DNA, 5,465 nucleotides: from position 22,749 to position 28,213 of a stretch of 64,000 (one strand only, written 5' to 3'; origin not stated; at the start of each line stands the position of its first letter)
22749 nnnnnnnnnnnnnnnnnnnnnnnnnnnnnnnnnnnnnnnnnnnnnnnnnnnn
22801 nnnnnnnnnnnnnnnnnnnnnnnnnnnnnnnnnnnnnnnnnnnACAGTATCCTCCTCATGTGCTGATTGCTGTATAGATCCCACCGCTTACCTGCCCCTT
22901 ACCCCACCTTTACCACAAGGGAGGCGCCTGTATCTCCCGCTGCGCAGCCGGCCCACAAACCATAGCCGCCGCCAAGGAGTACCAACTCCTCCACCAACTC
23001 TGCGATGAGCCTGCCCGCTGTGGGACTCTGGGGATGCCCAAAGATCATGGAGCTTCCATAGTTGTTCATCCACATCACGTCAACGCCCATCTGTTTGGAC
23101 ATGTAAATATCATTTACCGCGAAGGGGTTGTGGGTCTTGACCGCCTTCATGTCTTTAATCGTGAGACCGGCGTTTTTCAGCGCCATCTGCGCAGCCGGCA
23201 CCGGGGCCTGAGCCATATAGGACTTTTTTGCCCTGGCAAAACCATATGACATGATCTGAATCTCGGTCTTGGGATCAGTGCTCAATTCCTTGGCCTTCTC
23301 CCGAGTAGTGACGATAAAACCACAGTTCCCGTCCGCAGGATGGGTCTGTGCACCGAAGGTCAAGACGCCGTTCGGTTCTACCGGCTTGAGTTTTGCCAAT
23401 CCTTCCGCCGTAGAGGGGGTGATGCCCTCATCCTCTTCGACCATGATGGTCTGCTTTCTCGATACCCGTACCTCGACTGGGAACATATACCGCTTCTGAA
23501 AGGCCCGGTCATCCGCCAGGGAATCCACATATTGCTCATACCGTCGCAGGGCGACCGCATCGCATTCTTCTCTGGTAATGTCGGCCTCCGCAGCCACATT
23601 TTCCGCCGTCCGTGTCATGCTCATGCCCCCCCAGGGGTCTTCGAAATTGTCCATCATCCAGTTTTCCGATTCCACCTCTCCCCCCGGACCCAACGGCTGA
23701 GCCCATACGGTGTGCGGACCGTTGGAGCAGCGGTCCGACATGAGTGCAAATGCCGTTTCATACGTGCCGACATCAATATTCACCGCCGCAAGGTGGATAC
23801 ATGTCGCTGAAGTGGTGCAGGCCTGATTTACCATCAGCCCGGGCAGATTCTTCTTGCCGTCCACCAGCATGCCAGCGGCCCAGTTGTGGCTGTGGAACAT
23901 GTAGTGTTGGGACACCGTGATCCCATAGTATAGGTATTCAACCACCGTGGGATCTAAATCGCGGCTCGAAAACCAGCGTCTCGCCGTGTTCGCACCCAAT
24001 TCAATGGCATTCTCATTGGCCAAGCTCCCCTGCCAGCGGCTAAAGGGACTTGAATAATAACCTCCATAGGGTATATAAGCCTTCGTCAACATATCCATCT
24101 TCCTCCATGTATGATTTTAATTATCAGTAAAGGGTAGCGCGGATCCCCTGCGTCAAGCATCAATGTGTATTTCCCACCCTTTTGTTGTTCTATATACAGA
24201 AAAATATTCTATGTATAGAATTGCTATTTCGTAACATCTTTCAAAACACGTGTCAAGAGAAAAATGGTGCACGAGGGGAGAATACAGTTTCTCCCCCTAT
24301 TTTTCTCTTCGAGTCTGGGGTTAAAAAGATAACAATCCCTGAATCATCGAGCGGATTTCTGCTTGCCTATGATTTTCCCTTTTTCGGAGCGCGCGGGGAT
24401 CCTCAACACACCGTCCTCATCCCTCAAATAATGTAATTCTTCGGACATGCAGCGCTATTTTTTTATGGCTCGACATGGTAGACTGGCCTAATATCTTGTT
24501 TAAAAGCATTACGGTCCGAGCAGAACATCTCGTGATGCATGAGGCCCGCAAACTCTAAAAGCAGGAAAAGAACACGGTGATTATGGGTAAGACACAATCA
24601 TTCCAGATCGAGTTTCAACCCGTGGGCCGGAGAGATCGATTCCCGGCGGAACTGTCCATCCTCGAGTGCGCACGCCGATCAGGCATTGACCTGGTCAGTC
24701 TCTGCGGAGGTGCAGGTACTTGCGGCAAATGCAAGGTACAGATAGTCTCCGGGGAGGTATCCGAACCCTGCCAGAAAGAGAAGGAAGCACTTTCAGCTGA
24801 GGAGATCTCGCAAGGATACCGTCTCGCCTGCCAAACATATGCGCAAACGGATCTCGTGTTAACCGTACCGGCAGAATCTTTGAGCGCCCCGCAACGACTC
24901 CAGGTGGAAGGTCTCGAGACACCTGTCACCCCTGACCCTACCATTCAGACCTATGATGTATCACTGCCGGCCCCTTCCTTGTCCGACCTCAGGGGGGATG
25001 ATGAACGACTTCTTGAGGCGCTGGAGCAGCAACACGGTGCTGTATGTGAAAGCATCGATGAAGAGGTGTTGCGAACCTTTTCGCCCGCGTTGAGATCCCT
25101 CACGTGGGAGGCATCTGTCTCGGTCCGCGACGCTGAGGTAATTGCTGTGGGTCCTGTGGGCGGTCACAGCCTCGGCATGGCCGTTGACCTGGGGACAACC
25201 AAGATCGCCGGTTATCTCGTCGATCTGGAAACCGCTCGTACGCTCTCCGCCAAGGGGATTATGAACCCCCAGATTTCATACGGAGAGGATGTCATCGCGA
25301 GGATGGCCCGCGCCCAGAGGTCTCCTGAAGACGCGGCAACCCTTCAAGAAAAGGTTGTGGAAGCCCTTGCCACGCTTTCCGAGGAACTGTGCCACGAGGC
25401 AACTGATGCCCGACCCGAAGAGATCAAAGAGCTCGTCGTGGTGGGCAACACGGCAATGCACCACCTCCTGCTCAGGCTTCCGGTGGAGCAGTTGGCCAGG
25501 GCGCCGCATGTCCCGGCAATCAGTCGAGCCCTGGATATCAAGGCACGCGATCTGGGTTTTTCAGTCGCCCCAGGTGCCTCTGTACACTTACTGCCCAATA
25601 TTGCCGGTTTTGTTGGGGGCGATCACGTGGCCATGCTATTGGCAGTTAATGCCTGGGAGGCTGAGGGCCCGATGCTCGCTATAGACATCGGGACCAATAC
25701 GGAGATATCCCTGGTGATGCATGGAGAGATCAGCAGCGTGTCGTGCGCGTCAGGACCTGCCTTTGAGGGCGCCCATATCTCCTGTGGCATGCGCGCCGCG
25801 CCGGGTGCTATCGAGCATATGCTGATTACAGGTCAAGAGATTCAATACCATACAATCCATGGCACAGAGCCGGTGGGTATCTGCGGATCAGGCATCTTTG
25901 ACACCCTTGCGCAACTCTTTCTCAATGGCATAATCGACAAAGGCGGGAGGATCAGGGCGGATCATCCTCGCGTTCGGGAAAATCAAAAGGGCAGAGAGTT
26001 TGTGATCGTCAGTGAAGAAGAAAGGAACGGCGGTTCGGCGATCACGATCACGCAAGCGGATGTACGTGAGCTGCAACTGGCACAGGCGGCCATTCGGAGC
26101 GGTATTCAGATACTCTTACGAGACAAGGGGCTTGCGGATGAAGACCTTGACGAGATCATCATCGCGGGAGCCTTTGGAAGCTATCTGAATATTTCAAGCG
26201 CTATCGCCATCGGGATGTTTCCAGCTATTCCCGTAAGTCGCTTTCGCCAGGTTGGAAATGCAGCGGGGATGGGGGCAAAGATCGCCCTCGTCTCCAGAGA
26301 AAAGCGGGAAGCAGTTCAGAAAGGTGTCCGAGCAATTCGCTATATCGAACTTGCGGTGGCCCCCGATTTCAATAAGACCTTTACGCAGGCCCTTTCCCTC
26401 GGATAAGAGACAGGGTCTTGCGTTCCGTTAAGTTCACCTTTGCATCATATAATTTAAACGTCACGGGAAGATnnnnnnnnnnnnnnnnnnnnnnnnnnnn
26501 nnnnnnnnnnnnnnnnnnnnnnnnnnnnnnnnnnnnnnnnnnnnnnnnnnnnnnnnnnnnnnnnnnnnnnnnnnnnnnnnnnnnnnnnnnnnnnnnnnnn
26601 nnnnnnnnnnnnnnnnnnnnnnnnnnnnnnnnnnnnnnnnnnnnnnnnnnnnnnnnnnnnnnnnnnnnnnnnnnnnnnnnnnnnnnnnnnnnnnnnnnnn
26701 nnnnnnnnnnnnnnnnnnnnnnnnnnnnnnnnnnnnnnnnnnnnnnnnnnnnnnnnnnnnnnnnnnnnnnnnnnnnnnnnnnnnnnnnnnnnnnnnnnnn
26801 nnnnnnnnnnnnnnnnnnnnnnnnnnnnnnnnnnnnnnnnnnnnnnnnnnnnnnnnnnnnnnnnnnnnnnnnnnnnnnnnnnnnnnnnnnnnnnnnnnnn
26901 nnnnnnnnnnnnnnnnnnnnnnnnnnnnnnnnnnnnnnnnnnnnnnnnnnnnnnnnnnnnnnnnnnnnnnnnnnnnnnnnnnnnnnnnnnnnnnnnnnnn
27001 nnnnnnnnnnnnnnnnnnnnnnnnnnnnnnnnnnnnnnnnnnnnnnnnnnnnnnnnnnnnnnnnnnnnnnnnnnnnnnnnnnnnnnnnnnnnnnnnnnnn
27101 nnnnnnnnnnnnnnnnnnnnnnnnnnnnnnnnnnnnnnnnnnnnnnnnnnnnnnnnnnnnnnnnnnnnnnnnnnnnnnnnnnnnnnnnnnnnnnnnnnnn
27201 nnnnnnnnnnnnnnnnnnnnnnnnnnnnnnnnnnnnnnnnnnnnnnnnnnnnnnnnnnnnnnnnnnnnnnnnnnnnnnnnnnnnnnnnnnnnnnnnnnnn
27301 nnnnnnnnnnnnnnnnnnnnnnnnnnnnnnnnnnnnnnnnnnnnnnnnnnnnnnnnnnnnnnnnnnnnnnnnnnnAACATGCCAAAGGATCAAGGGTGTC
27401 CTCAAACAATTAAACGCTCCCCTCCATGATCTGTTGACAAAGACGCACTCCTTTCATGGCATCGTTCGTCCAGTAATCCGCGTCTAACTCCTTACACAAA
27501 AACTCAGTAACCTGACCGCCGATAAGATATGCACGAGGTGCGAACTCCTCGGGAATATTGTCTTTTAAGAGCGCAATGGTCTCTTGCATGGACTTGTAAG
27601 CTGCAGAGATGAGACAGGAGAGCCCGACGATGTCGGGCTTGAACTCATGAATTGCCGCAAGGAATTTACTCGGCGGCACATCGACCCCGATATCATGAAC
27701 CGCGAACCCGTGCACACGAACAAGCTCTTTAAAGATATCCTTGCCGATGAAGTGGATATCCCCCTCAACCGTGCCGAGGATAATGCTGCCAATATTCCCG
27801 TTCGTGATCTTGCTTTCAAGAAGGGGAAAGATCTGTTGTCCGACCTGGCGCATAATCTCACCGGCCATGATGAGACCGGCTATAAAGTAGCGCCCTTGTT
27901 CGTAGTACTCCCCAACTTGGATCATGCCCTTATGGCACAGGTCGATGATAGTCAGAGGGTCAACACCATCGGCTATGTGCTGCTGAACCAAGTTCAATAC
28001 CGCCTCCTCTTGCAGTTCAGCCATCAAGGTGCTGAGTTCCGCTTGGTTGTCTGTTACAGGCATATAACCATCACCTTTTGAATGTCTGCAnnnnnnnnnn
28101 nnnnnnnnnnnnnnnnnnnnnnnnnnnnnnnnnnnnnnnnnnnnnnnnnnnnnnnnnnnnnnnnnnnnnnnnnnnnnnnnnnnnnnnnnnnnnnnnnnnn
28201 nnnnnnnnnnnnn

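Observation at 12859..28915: ~16 kb corrinoid-methyltransferase catabolic island: an MtvABC-like O-demethylase operon, a RamA activase and a second UroD/corrinoid pair flanking an aryl-CoA ligase / TRAP / thiolase module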

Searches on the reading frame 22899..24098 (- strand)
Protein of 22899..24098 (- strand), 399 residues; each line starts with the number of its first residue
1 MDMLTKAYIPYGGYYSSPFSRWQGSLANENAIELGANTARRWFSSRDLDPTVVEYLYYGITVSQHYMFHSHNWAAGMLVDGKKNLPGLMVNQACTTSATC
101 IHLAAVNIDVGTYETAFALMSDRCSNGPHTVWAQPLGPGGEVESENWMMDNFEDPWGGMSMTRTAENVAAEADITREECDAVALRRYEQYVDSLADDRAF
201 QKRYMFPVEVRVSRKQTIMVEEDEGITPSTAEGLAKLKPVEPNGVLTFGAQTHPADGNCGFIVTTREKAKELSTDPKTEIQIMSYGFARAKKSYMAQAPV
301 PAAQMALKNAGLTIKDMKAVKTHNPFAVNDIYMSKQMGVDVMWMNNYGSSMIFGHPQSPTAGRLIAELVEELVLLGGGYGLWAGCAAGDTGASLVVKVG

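Call 3: search_protein_families(library=pfam, proteins=[window:22899-24098:-])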
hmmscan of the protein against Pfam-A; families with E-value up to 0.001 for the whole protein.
window:22899-24098:- (399 aa): 2 families
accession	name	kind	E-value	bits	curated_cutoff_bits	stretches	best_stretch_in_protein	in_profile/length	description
PF00108.29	Thiolase_N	-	6.4e-27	95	26.4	1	17-266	9-259/260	Thiolase, N-terminal domain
PF02803.24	Thiolase_C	-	1.5e-19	70.3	27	1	281-397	6-122/123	Thiolase, C-terminal domain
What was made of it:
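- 22899..24098 (-): Thiolase with an intact Cys/His/Cys set; role unresolved. Thiolase_N/C (call 3).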

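Call 5: search_protein_families(library=ncbifam, proteins=[window:22899-24098:-], max_evalue=0.01)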
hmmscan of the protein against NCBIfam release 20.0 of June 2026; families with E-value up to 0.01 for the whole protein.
window:22899-24098:- (399 aa): 35 families (the best 25 are shown)
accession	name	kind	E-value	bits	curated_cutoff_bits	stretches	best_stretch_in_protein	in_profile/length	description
TIGR01930.1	AcCoA-C-Actrans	subfamily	3.6e-56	190.7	240.55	1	17-396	7-384/385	acetyl-CoA C-acyltransferase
NF006552.0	PRK09051.1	subfamily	8.8e-49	166.8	565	1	21-396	18-392/395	beta-ketothiolase BktB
NF042999.1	bketothiol_BktB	equivalog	2.2e-41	142.4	725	1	21-395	17-390/394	beta-ketothiolase BktB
NF004853.0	PRK06205.1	subfamily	8e-40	137.1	551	1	18-396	13-400/404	acetyl-CoA C-acetyltransferase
NF005033.0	PRK06445.1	equivalog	1.1e-39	136.8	511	1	42-396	44-392/395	acetyl-CoA C-acetyltransferase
NF005152.0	PRK06633.1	equivalog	5.6e-38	130.5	675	1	18-397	14-390/392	acetyl-CoA C-acetyltransferase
NF006516.0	PRK08963.1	equivalog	8.2e-37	127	560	2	156-398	179-435/436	acetyl-CoA C-acyltransferase FadI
TIGR02430.1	pcaF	equivalog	6.4e-36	124.2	597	1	17-396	11-397/400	3-oxoadipyl-CoA thiolase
NF006086.0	PRK08235.1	equivalog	8.6e-36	123.9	526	1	17-398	12-392/393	acetyl-CoA C-acetyltransferase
NF006551.0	PRK09050.1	subfamily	2e-35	122.6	605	1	15-396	10-398/401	3-oxoadipyl-CoA thiolase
NF005865.0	PRK07801.1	equivalog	2.5e-35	122.4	591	1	17-391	12-374/382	acetyl-CoA C-acetyltransferase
NF005890.0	PRK07851.1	equivalog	1.4e-34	119.8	580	1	159-396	171-402/406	acetyl-CoA C-acetyltransferase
NF004206.0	PRK05656.1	subfamily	8.2e-34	117.3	688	1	21-396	16-390/392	acetyl-CoA C-acetyltransferase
NF005889.0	PRK07850.1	equivalog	6.7e-33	114.3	515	1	17-396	12-384/387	steroid 3-ketoacyl-CoA thiolase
NF042967.1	AcCoAtase_PhaA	equivalog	2.8e-32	112.3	740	1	17-395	12-392/396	acetyl-CoA acetyltransferase PhaA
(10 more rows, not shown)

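Call 22: search_solved_structures(query=window:22899-24098:-, max_evalue=0.00001)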
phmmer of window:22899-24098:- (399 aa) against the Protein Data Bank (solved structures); distinct sequences matched with E-value up to 0.00001: 88 (the best 60 are shown).
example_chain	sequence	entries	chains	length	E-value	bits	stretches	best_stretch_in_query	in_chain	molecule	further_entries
4c2j_A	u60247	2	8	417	3.9e-38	134.8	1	17-396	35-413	3-KETOACYL-COA THIOLASE, MITOCHONDRIAL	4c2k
4dd5_A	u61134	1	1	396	4.2e-36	128.1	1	22-397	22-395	Acetyl-CoA acetyltransferase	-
9bwk_A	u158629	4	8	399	6.8e-36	127.4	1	21-395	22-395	Acetyl-CoA acetyltransferase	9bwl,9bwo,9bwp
4e1l_A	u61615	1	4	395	7.6e-35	124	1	17-396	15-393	Acetoacetyl-CoA thiolase 2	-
8jg2_A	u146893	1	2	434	7.8e-34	120.7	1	83-398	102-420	Acetyl-CoA C-acetyltransferase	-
3ss6_A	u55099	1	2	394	1.6e-32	116.3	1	16-396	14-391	Acetyl-CoA acetyltransferase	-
4w61_A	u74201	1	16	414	2.8e-32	115.6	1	19-395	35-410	Beta-ketothiolase BktB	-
4nzs_A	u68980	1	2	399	3e-32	115.4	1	20-395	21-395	Beta-ketothiolase BktB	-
4n44_A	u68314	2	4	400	1.9e-30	109.5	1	24-396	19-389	Acetyl-CoA acetyltransferase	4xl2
4wyr_A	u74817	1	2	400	3.6e-30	108.6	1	24-396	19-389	Acetyl-CoA acetyltransferase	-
6bn2_A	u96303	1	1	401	5.3e-30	108.1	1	17-395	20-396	Acetyl-CoA acetyltransferase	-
8jg3_A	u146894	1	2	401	9.3e-30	107.3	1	21-397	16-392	Acetyl-CoA C-acetyltransferase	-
8gqj_A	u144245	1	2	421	1.5e-29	106.6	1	20-395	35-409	Thiolase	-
4n45_A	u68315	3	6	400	3e-29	105.6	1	24-394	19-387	Acetyl-CoA acetyltransferase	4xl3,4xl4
5f38_A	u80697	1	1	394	4.2e-29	105.1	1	20-396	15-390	Acetyl-CoA acetyltransferase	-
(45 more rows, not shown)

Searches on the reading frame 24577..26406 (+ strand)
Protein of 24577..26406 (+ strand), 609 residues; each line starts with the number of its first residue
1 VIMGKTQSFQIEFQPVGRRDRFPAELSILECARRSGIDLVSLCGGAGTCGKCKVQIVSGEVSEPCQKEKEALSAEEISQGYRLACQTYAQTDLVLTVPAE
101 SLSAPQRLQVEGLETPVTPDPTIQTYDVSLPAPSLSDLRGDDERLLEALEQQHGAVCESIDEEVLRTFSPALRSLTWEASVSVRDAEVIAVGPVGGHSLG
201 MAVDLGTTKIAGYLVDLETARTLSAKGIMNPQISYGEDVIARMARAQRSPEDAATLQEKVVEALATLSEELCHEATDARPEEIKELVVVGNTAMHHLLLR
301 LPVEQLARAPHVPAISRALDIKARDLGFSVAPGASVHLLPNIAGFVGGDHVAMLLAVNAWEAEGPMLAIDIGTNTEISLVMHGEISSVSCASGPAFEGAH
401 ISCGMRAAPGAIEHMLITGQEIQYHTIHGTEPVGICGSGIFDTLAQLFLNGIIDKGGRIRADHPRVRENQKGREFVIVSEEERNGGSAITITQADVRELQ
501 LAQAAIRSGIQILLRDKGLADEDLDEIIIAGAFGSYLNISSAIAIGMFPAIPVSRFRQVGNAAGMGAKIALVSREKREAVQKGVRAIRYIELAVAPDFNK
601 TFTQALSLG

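Call 4: search_protein_families(library=pfam, proteins=[window:24577-26406:+])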
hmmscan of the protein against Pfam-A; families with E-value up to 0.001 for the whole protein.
window:24577-26406:+ (609 aa): 4 families
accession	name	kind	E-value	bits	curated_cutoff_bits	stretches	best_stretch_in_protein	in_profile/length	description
PF14574.11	RACo_C_ter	-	1.8e-83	280.1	27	1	366-608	3-249/261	C-terminal domain of RACo the ASKHA domain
PF17651.6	Raco_middle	-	1.9e-51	174.4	26.8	1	199-357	1-158/163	RACo middle region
PF17650.6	RACo_linker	-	1.1e-13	51.2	26.2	1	114-193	3-81/86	RACo linker region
PF00111.32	Fer2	-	1.2e-13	51.2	21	1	16-90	6-77/77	2Fe-2S iron-sulfur cluster binding domain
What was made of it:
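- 24577..26406 (+): RACo/AE-type ATP-dependent reductive activase of corrinoid proteins (N-terminal 2Fe-2S plus ASKHA domain). Fer2, RACo_linker, Raco_middle and RACo_C_ter (call 4).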

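Call 5: search_protein_families(library=ncbifam, proteins=[window:24577-26406:+], max_evalue=0.01)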
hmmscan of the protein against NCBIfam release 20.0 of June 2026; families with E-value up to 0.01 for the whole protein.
window:24577-26406:+ (609 aa): 13 families
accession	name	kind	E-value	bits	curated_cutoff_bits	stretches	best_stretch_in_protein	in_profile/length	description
NF040756.1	corr_regen_AcsV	exception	2.7e-131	439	800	1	11-605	2-620/632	corrinoid activation/regeneration protein AcsV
TIGR04270.1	Rama_corrin_act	subfamily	3e-37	128.2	500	1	200-608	2-416/534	methylamine methyltransferase corrinoid protein reductive activase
TIGR01941.1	nqrF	equivalog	2.9e-13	49.5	295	1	27-103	51-126/405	NADH:ubiquinone reductase (Na(+)-transporting) subunit F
NF040810.1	BenC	equivalog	1.5e-10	40.8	430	1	27-104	22-98/333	benzoate 1,2-dioxygenase electron transfer component BenC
TIGR02160.1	PA_CoA_Oxy5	hypoth_equivalog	9.2e-09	34.6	420.8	1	24-94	281-347/352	1,2-phenylacetyl-CoA epoxidase subunit PaaE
NF007964.0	PRK10684.1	equivalog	1.8e-08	33.7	383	1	22-95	263-332/333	NADH oxidoreductase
TIGR02008.1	fdx_plant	subfamily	4.1e-08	32.9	81.15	1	24-97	21-90/97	ferredoxin [2Fe-2S]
NF004317.0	PRK05713.1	equivalog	4.3e-08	32.8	338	1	18-97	9-84/312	iron-sulfur-binding ferredoxin reductase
NF058606.1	GlBtMonoRdsGbcB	equivalog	4.4e-08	32.4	500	1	6-95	275-360/362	glycine betaine monooxygenase reductase subunit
NF045803.1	MethMoxFADbindMmoC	equivalog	1.2e-07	30.9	500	1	27-99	23-93/343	aromatic/alkene monooxygenase hydroxylase FAD-binding subunit MmoC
NF041393.1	Frdxn_Halo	equivalog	4.2e-06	26.6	150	1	26-95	46-112/128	ferredoxin Fer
NF008822.0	PRK11872.1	equivalog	1.9e-05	23.8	402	1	28-94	25-89/341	anthranilate 1,2-dioxygenase electron transfer component AntC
TIGR02007.1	fdx_isc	equivalog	0.00028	21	132.1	1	27-102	25-104/110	ISC system 2Fe-2S type ferredoxin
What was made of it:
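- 24577..26406 (+): AcsV model 439 bits; archaeal RamA model only 128 against 500 (call 5).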

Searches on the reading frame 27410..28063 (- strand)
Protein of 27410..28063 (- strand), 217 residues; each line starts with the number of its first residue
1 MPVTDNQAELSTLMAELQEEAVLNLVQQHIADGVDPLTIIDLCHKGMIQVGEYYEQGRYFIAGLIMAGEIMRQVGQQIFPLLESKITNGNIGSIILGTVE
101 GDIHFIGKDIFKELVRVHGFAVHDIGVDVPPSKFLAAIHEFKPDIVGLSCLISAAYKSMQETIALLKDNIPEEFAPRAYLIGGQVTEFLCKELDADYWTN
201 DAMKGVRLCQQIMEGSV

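Call 4: search_protein_families(library=pfam, proteins=[window:27410-28063:-])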
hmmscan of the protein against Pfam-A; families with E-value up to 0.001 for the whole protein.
window:27410-28063:- (217 aa): 2 families
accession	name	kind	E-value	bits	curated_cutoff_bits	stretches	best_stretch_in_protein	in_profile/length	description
PF02310.24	B12-binding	-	2.8e-17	63.1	32.1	1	93-188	2-93/121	B12 binding domain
PF02607.22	B12-binding_2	-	3.5e-13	50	23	1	9-74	4-69/74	B12 binding domain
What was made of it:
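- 27410..28063 (-): CP2: second corrinoid protein, of a subtype always encoded directly after a GntR gene. B12-binding_2 plus B12-binding (call 4).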

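Call 5: search_protein_families(library=ncbifam, proteins=[window:27410-28063:-], max_evalue=0.01)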
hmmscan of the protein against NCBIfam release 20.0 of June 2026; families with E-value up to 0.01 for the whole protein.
window:27410-28063:- (217 aa): 11 families
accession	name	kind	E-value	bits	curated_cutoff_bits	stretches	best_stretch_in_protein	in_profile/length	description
TIGR02370.1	pyl_corrinoid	subfamily_domain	4.7e-31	107.7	215.3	1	12-202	4-194/197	methyltransferase cognate corrinoid protein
NF041607.1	dimeth_corrin_MtbC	equivalog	6.7e-31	107.4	350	1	16-211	7-201/203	dimethylamine corrinoid protein MtbC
NF047995.1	corrinoid_MtgC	exception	8e-30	103.9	310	1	12-213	10-213/215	glycine betaine-specific corrinoid protein MtgC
NF047996.1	corrin_MtgC_2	exception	2.6e-27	95.7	370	1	25-214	23-211/212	glycine betaine-specific corrinoid protein MtgC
TIGR02082.1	metH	equivalog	4.9e-24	84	1010.85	1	33-214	673-859/1182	methionine synthase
NF040669.1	MtaC2_Meth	equivalog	1.1e-21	77.3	450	1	18-214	54-247/267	methanol--corrinoid protein MtaC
NF040655.1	MtaC_Meth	equivalog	2.4e-21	75.9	420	1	15-215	44-240/253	methanol--corrinoid protein MtaC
NF007024.0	PRK09490.1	equivalog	1.6e-20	72.6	1497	1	36-186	691-842/1234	methionine synthase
NF002612.0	PRK02261.1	equivalog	1.9e-09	37.2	110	1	93-159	5-71/148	methylaspartate mutase subunit S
TIGR01501.1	MthylAspMutase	equivalog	4.3e-08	33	135.8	1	93-169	3-75/134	methylaspartate mutase subunit S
NF052513.1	TransRegCarH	equivalog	6e-06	25.7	400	1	40-198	117-264/274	HTH-type transcriptional repressor CarH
